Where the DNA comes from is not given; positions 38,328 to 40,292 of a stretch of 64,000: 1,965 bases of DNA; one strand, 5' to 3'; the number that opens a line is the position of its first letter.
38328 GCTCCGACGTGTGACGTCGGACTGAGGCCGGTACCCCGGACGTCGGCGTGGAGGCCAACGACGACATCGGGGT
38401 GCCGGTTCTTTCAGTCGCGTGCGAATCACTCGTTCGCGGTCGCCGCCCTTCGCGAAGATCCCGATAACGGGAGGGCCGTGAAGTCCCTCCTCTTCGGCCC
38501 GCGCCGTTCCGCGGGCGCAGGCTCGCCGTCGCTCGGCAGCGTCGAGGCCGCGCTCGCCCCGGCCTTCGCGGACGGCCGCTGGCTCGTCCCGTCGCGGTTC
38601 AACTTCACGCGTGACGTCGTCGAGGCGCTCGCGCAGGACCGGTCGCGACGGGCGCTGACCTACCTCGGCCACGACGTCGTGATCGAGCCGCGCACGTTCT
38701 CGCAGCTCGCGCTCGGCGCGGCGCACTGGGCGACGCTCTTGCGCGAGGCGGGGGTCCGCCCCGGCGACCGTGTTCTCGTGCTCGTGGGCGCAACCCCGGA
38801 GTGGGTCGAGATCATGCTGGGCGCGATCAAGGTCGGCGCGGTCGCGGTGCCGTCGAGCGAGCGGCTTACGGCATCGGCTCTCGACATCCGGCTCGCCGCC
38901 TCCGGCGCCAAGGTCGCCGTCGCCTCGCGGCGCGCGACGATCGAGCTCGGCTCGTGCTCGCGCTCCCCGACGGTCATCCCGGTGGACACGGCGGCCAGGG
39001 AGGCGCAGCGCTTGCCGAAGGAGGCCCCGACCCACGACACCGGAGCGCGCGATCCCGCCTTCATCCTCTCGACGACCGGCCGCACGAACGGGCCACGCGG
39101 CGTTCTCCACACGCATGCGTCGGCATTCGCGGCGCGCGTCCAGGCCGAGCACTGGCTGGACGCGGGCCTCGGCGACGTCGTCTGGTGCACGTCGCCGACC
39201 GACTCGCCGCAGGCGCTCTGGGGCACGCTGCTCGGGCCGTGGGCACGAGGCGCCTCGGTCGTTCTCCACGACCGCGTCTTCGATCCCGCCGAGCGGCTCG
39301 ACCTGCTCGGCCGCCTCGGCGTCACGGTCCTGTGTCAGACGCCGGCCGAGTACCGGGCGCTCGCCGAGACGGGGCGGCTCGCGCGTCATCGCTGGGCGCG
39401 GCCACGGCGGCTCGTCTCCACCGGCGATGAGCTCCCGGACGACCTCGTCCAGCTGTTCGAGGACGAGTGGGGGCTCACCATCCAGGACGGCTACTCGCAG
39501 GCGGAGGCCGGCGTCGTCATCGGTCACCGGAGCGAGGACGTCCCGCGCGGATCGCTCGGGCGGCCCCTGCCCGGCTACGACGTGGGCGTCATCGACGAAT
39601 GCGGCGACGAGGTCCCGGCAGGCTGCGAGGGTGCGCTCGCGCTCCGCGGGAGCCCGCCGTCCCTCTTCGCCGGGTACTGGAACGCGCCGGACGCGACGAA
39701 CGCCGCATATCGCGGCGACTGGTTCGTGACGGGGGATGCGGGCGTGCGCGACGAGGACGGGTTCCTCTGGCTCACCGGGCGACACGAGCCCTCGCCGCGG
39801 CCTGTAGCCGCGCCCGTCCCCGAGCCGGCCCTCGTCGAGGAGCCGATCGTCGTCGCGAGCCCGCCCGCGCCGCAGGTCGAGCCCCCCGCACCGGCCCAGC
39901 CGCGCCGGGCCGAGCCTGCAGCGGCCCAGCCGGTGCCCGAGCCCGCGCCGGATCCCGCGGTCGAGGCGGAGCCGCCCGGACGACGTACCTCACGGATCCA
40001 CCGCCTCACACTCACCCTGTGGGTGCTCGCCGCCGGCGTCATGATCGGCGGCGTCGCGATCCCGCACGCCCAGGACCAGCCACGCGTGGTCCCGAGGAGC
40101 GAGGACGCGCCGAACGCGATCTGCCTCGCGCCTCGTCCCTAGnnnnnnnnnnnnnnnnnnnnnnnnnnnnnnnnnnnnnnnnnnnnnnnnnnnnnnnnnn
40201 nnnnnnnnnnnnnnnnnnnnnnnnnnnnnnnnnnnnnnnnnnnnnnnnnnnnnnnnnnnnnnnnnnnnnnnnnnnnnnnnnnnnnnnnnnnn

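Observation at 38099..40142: Membrane-tethered half of an adenylate-forming enzyme preceded by a tiny secreted acidic protein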

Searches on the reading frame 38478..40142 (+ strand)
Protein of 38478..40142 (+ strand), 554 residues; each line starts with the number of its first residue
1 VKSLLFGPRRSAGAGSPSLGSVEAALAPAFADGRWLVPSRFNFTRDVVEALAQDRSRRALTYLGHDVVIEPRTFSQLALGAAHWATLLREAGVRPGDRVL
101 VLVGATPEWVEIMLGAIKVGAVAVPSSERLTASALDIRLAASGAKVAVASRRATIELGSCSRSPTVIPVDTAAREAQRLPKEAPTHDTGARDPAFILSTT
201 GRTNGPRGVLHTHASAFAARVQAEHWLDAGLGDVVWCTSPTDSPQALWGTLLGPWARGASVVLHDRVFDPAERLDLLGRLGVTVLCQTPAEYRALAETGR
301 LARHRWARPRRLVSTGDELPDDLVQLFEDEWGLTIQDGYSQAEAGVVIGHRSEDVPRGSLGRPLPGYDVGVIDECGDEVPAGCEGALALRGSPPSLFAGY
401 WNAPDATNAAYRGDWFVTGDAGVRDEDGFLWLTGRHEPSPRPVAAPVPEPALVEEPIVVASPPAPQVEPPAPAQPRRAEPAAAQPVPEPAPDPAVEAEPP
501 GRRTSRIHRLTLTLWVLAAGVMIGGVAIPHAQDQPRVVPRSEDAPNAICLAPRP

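Call 3: search_protein_families(library=pfam, proteins=[window:38478-40142:+], max_evalue=0.1)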
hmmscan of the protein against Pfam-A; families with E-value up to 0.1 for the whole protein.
window:38478-40142:+ (554 aa): 1 family
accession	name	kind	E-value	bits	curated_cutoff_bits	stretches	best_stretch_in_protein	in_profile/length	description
PF00501.34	AMP-binding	-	6.6e-54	183.6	29.9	1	53-401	7-384/384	AMP-binding enzyme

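Call 4: search_protein_families(library=ncbifam, proteins=[window:38478-40142:+], max_evalue=0.1)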
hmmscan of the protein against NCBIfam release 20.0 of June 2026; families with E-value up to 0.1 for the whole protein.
window:38478-40142:+ (554 aa): 100 families (the best 25 are shown)
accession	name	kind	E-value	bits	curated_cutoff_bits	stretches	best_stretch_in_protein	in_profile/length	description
NF047394.1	AcylCoAsynMbcS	equivalog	5.7e-74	249.6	850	1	36-437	7-418/525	acyl-CoA synthetase MbcS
NF003313.0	PRK04319.1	equivalog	1.1e-57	195.6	729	1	47-436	49-458/574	acetate--CoA ligase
NF004837.0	PRK06187.1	subfamily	1.2e-49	169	476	1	46-436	12-422/531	long-chain-fatty-acid--CoA ligase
TIGR02262.1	benz_CoA_lig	subfamily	4.9e-45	154.2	375.25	1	41-436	3-406/508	benzoate-CoA ligase family protein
NF004808.0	PRK06155.1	equivalog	8.5e-45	153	722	1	72-436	47-422/542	ATP-dependent acyl-CoA ligase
NF053567.1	HBDA_AROS1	equivalog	2.5e-40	138.3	1000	1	84-436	52-416/523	3-hydroxybenzoate--CoA ligase HbdA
TIGR01733.1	AA-adenyl-dom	subfamily_domain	3.2e-38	131.6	317.4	1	73-436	1-378/409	amino acid adenylation domain-containing protein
NF005307.0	PRK06839.1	equivalog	8.5e-37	126.9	748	1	86-436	43-393/496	o-succinylbenzoate--CoA ligase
NF004114.0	PRK05605.1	equivalog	3.5e-36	124.7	766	2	167-435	196-468/575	long-chain-fatty-acid--CoA ligase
NF005857.1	PRK07786.1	exception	1.5e-35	122.7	733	1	50-436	19-413/513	fatty-acid--CoA ligase FadD5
NF052269.1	Staph_lig_FadD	equivalog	2.1e-35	122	650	1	73-436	29-393/499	long-chain-fatty-acid--CoA ligase FadD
TIGR02188.1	Ac_CoA_lig_AcsA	equivalog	3.1e-34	118.2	724.95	2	179-436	227-501/629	acetate--CoA ligase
NF005702.0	PRK07514.1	subfamily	3.5e-34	118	558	1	71-436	29-400/506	malonyl-CoA synthase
NF001208.0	PRK00174.1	subfamily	1.8e-33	115.8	657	2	180-436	246-517/649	acetate--CoA ligase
NF006181.0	PRK08314.1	subfamily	1.5e-32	112.6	705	2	174-435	187-451/563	long-chain-fatty-acid--CoA ligase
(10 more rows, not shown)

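Call 6: find_homologous_proteins(query=window:38478-40142:+, max_evalue=0.00001)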
Query window:38478-40142:+ (554 aa): 1098 proteins with E <= 0.00001 among 8000 candidates; the best 120 are listed.
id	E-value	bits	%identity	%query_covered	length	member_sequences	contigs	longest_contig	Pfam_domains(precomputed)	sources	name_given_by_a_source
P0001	0.0e+0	1237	100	100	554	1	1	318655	PF00501.35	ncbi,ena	-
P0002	3.7e-267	906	75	100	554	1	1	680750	PF00501.35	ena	-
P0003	4.6e-251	852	71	99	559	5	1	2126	PF00501.35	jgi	jgi:acyl-coenzyme A synthetase/AMP-(fatty) acid ligase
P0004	4.8e-251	852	72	99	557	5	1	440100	PF00501.35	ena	-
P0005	1.5e-248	844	71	99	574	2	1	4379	PF00501.35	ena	-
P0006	6.2e-247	839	68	100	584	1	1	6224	PF00501.35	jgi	jgi:acyl-coenzyme A synthetase/AMP-(fatty) acid ligase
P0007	2.0e-246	837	69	99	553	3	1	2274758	PF00501.35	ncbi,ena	-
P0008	2.3e-246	837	70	99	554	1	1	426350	PF00501.35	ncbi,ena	-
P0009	3.1e-246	837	70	99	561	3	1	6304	PF00501.35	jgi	-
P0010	1.7e-244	831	68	99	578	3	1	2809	PF00501.35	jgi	jgi:acyl-coenzyme A synthetase/AMP-(fatty) acid ligase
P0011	5.1e-244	829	71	99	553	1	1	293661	PF00501.35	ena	-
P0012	7.0e-242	822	77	89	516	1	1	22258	PF00501.35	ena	-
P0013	2.8e-240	817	70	100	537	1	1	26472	PF00501.35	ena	-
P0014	4.7e-240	816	70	99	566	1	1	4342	PF00501.35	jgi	jgi:acyl-coenzyme A synthetase/AMP-(fatty) acid ligase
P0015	6.5e-240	816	76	79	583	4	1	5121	PF00501.35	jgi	jgi:acyl-coenzyme A synthetase/AMP-(fatty) acid ligase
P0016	1.7e-233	794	68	100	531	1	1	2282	PF00501.35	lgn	-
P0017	2.6e-223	761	64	100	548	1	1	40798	PF00501.35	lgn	-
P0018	2.5e-219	748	64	100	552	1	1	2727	PF00501.35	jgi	jgi:acyl-coenzyme A synthetase/AMP-(fatty) acid ligase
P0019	1.5e-208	712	61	99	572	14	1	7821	PF00501.35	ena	-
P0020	4.9e-201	687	59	100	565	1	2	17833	PF00501.35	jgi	jgi:acyl-coenzyme A synthetase/AMP-(fatty) acid ligase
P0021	1.5e-200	686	63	80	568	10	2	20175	PF00501.35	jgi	jgi:acyl-coenzyme A synthetase/AMP-(fatty) acid ligase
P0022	4.9e-197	674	69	82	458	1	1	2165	PF00501.35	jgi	jgi:acetyl-CoA synthetase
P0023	2.6e-193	662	75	73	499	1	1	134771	PF00501.35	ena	-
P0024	3.7e-191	655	57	100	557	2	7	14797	PF00501.35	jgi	jgi:acyl-coenzyme A synthetase/AMP-(fatty) acid ligase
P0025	5.2e-186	638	57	100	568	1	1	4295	PF00501.35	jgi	jgi:acetyl-CoA synthetase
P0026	1.2e-185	636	59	94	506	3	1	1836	PF00501.35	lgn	-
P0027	7.4e-185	634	58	94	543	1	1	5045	PF00501.35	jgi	jgi:acyl-coenzyme A synthetase/AMP-(fatty) acid ligase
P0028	2.3e-184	632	54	100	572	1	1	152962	PF00501.35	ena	-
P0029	1.8e-182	626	62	81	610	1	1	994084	PF00501.35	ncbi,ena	-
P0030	1.0e-180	620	58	94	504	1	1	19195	PF00501.35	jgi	jgi:acetyl-CoA synthetase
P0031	2.9e-180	619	70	5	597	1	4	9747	PF00501.35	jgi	jgi:acyl-coenzyme A synthetase/AMP-(fatty) acid ligase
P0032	3.4e-179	615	64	79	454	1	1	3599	PF00501.35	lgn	-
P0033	4.6e-179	615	61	85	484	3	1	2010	PF00501.35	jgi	jgi:acyl-coenzyme A synthetase/AMP-(fatty) acid ligase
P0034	3.9e-178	612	54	100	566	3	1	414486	PF00501.35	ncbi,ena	-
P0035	1.8e-177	610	56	100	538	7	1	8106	PF00501.35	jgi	jgi:acyl-coenzyme A synthetase/AMP-(fatty) acid ligase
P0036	1.5e-176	606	53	100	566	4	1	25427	PF00501.35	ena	-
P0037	6.7e-176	604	62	79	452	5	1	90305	PF00501.35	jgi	jgi:acetyl-CoA synthetase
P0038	3.7e-174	599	63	79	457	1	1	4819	PF00501.35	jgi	jgi:acyl-coenzyme A synthetase/AMP-(fatty) acid ligase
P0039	4.1e-174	598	52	100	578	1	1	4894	PF00501.35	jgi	jgi:acyl-coenzyme A synthetase/AMP-(fatty) acid ligase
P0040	6.1e-173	595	52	100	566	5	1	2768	PF00501.35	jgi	jgi:acyl-coenzyme A synthetase/AMP-(fatty) acid ligase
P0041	1.1e-172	594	51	100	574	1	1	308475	PF00501.35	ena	-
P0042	1.4e-171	590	64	76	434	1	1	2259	PF00501.35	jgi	jgi:acyl-coenzyme A synthetase/AMP-(fatty) acid ligase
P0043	2.5e-171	589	85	58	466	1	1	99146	PF00501.35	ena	-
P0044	1.2e-170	587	62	79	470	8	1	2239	PF00501.35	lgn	-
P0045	1.5e-170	587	52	100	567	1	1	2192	PF00501.35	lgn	-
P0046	7.9e-169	581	53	100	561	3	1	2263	PF00501.35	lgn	-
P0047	3.3e-168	579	62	79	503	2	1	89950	PF00501.35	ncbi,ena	-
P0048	3.9e-168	579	53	100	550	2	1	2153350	PF00501.35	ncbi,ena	-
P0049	9.6e-168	577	64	73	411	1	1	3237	PF00501.35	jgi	jgi:acyl-coenzyme A synthetase/AMP-(fatty) acid ligase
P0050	5.8e-163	562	66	70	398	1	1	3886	PF00501.35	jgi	jgi:acyl-coenzyme A synthetase/AMP-(fatty) acid ligase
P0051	1.9e-159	550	53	93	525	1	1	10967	PF00501.35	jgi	jgi:acyl-coenzyme A synthetase/AMP-(fatty) acid ligase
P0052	9.9e-159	548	59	78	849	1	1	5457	PF00501.35,PF13193.13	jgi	jgi:acyl-coenzyme A synthetase/AMP-(fatty) acid ligase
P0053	3.4e-158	546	58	79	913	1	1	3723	PF00501.35,PF13193.13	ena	-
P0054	4.6e-158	545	59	79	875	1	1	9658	PF00501.35,PF13193.13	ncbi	-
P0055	6.6e-158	545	60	73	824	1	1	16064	PF00501.35,PF13193.13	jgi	jgi:acyl-coenzyme A synthetase/AMP-(fatty) acid ligase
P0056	1.4e-157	544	62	74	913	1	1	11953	PF00501.35,PF13193.13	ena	-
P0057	2.5e-157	543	58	78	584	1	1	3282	PF00501.35,PF13193.13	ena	-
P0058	4.7e-157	542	58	79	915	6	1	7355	PF00501.35,PF13193.13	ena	-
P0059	6.2e-157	542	58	79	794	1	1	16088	PF00501.35,PF13193.13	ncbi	-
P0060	1.0e-156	541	58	79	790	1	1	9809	PF00501.35,PF13193.13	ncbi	-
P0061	1.4e-156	541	61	75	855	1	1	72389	PF00501.35,PF13193.13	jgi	jgi:acyl-coenzyme A synthetase/AMP-(fatty) acid ligase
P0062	2.1e-156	540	59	79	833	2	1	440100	PF00501.35,PF13193.13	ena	-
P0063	2.8e-156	540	58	79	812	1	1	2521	PF00501.35,PF13193.13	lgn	-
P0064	2.9e-156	540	57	79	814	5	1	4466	PF00501.35,PF13193.13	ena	-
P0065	1.4e-155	537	59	79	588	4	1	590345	PF00501.35,PF13193.13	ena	-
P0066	1.6e-155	537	57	79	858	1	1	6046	PF00501.35,PF13193.13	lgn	-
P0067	1.2e-154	534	58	79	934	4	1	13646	PF00501.35,PF13193.13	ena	-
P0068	2.0e-154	533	60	78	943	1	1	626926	PF00501.35,PF13193.13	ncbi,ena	-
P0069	2.8e-154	533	58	77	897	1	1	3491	PF00501.35,PF13193.13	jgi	jgi:acyl-coenzyme A synthetase/AMP-(fatty) acid ligase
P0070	4.3e-154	532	58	79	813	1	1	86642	PF00501.35,PF13193.13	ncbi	-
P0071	4.6e-154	532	56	79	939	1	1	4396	PF00501.35,PF13193.13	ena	-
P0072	7.8e-154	531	58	79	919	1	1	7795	PF00501.35,PF13193.13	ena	-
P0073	8.5e-154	531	57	79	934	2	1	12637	PF00501.35,PF13193.13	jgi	jgi:acyl-coenzyme A synthetase/AMP-(fatty) acid ligase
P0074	1.6e-153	530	60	75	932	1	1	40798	PF00501.35,PF13193.13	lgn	-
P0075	1.8e-153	530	58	79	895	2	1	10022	PF00501.35,PF13193.13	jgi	-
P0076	3.0e-153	530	57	79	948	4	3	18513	PF00501.35,PF13193.13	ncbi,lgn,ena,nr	ncbi:MAG: AMP-binding protein [Thermoleophilia bacterium]|nr:AMP-binding protein [Thermoleophilia ba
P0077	5.0e-153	529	59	75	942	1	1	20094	PF00501.35,PF13193.13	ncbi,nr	ncbi:MAG TPA: AMP-binding protein [Gaiellaceae bacterium]|nr:AMP-binding protein [Gaiellaceae bacter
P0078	8.3e-153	528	58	79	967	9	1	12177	PF00501.35,PF13193.13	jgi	jgi:acyl-coenzyme A synthetase/AMP-(fatty) acid ligase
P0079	1.4e-152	527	57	79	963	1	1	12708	PF00501.35,PF13193.13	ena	-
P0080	1.6e-152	527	57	79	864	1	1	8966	PF00501.35,PF13193.13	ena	-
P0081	1.8e-152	527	58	78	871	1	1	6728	PF00501.35,PF13193.13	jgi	jgi:acyl-coenzyme A synthetase/AMP-(fatty) acid ligase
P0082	6.2e-152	525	57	79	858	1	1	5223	PF00501.35,PF13193.13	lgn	-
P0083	3.3e-151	523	56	79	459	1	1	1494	PF00501.35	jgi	jgi:acetyl-CoA synthetase/medium-chain acyl-CoA synthetase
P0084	4.0e-151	523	59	76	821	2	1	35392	PF00501.35,PF13193.13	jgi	jgi:acetyl-CoA synthetase/medium-chain acyl-CoA synthetase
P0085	6.6e-151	522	57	77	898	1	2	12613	PF00501.35,PF13193.13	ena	-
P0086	1.9e-150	520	58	78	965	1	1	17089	PF00501.35,PF13193.13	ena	-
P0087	2.3e-150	520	58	74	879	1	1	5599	PF00501.35,PF13193.13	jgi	jgi:acyl-coenzyme A synthetase/AMP-(fatty) acid ligase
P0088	3.3e-150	520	60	74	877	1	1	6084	PF00501.35,PF13193.13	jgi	jgi:acyl-coenzyme A synthetase/AMP-(fatty) acid ligase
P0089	3.8e-150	519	56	79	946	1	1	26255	PF00501.35,PF13193.13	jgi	jgi:medium-chain acyl-CoA synthetase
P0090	4.3e-150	519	55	79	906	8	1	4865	PF00501.35,PF13193.13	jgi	-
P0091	5.3e-150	519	55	79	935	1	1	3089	PF00501.35,PF13193.13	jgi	jgi:acyl-coenzyme A synthetase/AMP-(fatty) acid ligase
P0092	5.6e-150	519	54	79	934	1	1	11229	PF00501.35,PF13193.13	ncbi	ncbi:MAG: AMP-binding protein [Gaiellaceae bacterium]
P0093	1.3e-149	518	56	77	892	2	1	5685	PF00501.35,PF13193.13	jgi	-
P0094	2.9e-149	516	55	79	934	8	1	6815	PF00501.35,PF13193.13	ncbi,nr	ncbi:MAG TPA: AMP-binding protein [Gaiellaceae bacterium]|nr:AMP-binding protein [Gaiellaceae bacter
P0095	3.5e-149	516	56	79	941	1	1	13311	PF00501.35,PF13193.13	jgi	-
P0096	6.7e-149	515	56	78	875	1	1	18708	PF00501.35,PF13193.13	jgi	jgi:acetyl-CoA synthetase/medium-chain acyl-CoA synthetase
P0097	2.1e-148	514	58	75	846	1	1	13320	PF00501.35,PF13193.13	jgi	jgi:acetyl-CoA synthetase/medium-chain acyl-CoA synthetase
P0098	1.5e-147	511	56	74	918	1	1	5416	PF00501.35,PF13193.13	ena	-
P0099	2.6e-147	510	58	78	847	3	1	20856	PF00501.35,PF13193.13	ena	-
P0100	5.1e-147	509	55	79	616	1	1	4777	PF00501.35,PF13193.13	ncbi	ncbi:MAG: acyl-CoA synthetase, partial [Gaiellaceae bacterium]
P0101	7.0e-147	509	56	75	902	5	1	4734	PF00501.35,PF13193.13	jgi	jgi:acyl-coenzyme A synthetase/AMP-(fatty) acid ligase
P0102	1.4e-146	508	58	73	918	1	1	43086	PF00501.35,PF13193.13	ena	-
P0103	2.4e-146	507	56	75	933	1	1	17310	PF00501.35,PF13193.13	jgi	jgi:acyl-coenzyme A synthetase/AMP-(fatty) acid ligase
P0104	3.4e-146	506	55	79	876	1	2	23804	PF00501.35,PF13193.13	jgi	jgi:acyl-coenzyme A synthetase/AMP-(fatty) acid ligase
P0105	3.5e-146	506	57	75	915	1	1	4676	PF00501.35,PF13193.13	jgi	jgi:medium-chain acyl-CoA synthetase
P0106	7.5e-146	505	54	78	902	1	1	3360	PF00501.35,PF13193.13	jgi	jgi:acyl-coenzyme A synthetase/AMP-(fatty) acid ligase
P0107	8.3e-146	505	56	79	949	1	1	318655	PF00501.35,PF13193.13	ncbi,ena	-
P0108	1.3e-145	504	54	77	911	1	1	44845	PF00501.35,PF13193.13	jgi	jgi:acetyl-CoA synthetase/medium-chain acyl-CoA synthetase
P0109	4.3e-145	503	54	79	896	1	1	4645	PF00501.35,PF13193.13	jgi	jgi:acetyl-CoA synthetase/medium-chain acyl-CoA synthetase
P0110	6.8e-145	502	54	77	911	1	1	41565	PF00501.35,PF13193.13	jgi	jgi:acyl-coenzyme A synthetase/AMP-(fatty) acid ligase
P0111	1.2e-144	501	56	79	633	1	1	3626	PF00501.35,PF13193.13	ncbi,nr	ncbi:MAG: AMP-binding protein, partial [Actinobacteria bacterium]|nr:AMP-binding protein [Actinomyce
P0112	1.9e-144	500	54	77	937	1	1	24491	PF00501.35,PF13193.13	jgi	jgi:acyl-coenzyme A synthetase/AMP-(fatty) acid ligase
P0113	2.1e-144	500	54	77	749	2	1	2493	PF00501.35,PF13193.13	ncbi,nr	ncbi:MAG: AMP-binding protein, partial [Actinobacteria bacterium]|nr:AMP-binding protein [Actinomyce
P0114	3.1e-144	500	56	79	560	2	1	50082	PF00501.35,PF13193.13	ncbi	ncbi:MAG: acyl-CoA synthetase, partial [Gaiellaceae bacterium]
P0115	9.6e-144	498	55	79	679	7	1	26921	PF00501.35,PF13193.13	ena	-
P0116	9.9e-144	498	55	75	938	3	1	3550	PF00501.35,PF13193.13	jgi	-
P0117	1.6e-143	497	55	74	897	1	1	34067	PF00501.35,PF13193.13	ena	-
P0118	1.9e-143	497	54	79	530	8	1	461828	PF00501.35,PF13193.13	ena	-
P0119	5.4e-143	496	54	79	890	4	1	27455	PF00501.35,PF13193.13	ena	-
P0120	1.3e-142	494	56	79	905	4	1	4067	PF00501.35,PF13193.13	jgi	jgi:acetyl-CoA synthetase/medium-chain acyl-CoA synthetase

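Call 9: find_encoding_contigs(protein=P0001, flank=10000, max_places=2)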
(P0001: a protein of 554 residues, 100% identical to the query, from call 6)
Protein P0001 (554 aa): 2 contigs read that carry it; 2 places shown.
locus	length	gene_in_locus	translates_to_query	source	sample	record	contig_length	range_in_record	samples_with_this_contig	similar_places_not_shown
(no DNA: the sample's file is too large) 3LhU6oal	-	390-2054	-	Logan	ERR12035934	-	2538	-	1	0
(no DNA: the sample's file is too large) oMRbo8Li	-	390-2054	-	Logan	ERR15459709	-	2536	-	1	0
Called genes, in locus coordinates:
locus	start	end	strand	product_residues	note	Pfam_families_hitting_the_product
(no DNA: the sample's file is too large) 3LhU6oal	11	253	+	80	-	-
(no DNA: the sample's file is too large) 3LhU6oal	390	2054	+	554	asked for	PF00501:AMP-binding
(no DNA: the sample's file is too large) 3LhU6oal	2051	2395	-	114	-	PF00581:Rhodanese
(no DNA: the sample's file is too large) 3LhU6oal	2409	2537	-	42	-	?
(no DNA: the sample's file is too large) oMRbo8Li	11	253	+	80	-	-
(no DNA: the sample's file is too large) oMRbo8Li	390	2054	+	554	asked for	PF00501:AMP-binding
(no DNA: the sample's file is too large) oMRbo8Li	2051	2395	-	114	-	PF00581:Rhodanese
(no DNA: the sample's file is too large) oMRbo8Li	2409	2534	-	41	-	?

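Call 10: find_encoding_contigs(protein=P0007, flank=10000, max_places=2)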
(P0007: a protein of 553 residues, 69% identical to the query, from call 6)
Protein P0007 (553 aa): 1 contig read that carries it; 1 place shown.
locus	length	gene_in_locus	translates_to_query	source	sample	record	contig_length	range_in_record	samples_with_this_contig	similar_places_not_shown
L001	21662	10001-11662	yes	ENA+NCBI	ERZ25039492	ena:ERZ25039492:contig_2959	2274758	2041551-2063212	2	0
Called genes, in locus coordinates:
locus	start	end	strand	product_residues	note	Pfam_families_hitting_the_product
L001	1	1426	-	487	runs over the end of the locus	PF00171:Aldedh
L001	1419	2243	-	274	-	PF01557:FAA_hydrolase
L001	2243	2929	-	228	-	PF00106:adh_short, PF08659:KR, PF13561:adh_short_C2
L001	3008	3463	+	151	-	PF02287:Dehydratase_SU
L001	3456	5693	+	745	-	PF02286:Dehydratase_LU, PF02288:Dehydratase_MU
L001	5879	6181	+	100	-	-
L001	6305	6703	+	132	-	PF00578:AhpC-TSA (weak), PF08534:Redoxin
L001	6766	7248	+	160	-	-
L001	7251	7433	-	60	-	PF01361:Tautomerase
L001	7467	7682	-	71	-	PF01361:Tautomerase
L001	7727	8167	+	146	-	PF00903:Glyoxalase, PF13468:Glyoxalase_3 (weak), PF22677:Ble-like_N, PF13669:Glyoxalase_4, PF18029:Glyoxalase_6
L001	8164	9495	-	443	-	PF01546:Peptidase_M20, PF07687:M20_dimer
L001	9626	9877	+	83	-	-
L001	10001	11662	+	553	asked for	PF00501:AMP-binding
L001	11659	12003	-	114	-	PF00581:Rhodanese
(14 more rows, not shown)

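Call 11: find_encoding_contigs(protein=P0048, flank=10000, max_places=2)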
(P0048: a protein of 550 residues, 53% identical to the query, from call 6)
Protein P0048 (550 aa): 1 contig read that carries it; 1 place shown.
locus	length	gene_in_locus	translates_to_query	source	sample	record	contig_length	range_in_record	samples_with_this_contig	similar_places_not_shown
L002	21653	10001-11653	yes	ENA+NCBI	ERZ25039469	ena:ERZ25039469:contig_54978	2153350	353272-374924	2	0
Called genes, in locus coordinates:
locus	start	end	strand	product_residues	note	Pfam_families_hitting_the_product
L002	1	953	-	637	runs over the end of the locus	PF01368:DHH, PF02272:DHHA1, PF17768:RecJ_OB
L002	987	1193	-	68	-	-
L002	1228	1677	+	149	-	-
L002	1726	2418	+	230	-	-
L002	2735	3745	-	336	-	PF05673:DUF815 (faint), PF05496:RuvB_N, PF01078:Mg_chelatase (faint), PF13191:AAA_16 (weak), PF00004:AAA, PF07728:AAA_5, PF17864:AAA_lid_4, PF05491:WHD_RuvB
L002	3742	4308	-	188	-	PF01330:RuvA_N, PF14520:HHH_5, PF00633:HHH (faint), PF07499:RuvA_C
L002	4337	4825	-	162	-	PF02075:RuvC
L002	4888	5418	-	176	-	-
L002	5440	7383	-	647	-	PF02129:Peptidase_S15 (faint), PF20434:BD-FAE, PF00561:Abhydrolase_1 (faint), PF12146:Hydrolase_4 (faint), PF00326:Peptidase_S9, PF01738:DLH (weak)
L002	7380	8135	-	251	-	PF20772:TACO1_YebC_N, PF01709:Transcrip_reg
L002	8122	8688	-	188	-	PF01174:SNO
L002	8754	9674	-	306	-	PF01680:SOR_SNZ, PF05690:ThiG (faint)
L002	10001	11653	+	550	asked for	PF00501:AMP-binding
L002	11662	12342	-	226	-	PF00578:AhpC-TSA, PF08534:Redoxin, PF10417:1-cysPrx_C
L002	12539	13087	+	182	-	-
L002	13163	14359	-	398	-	PF05345:He_PIG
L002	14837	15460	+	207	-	-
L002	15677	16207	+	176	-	-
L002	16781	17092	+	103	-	-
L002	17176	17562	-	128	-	-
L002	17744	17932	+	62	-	-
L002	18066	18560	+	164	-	PF01894:YjbQ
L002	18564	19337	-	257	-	PF00106:adh_short, PF13561:adh_short_C2, PF23441:SDR (faint)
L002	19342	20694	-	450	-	PF00171:Aldedh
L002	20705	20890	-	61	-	PF13396:PLDc_N (weak)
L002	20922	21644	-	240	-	PF07722:Peptidase_C26, PF00117:GATase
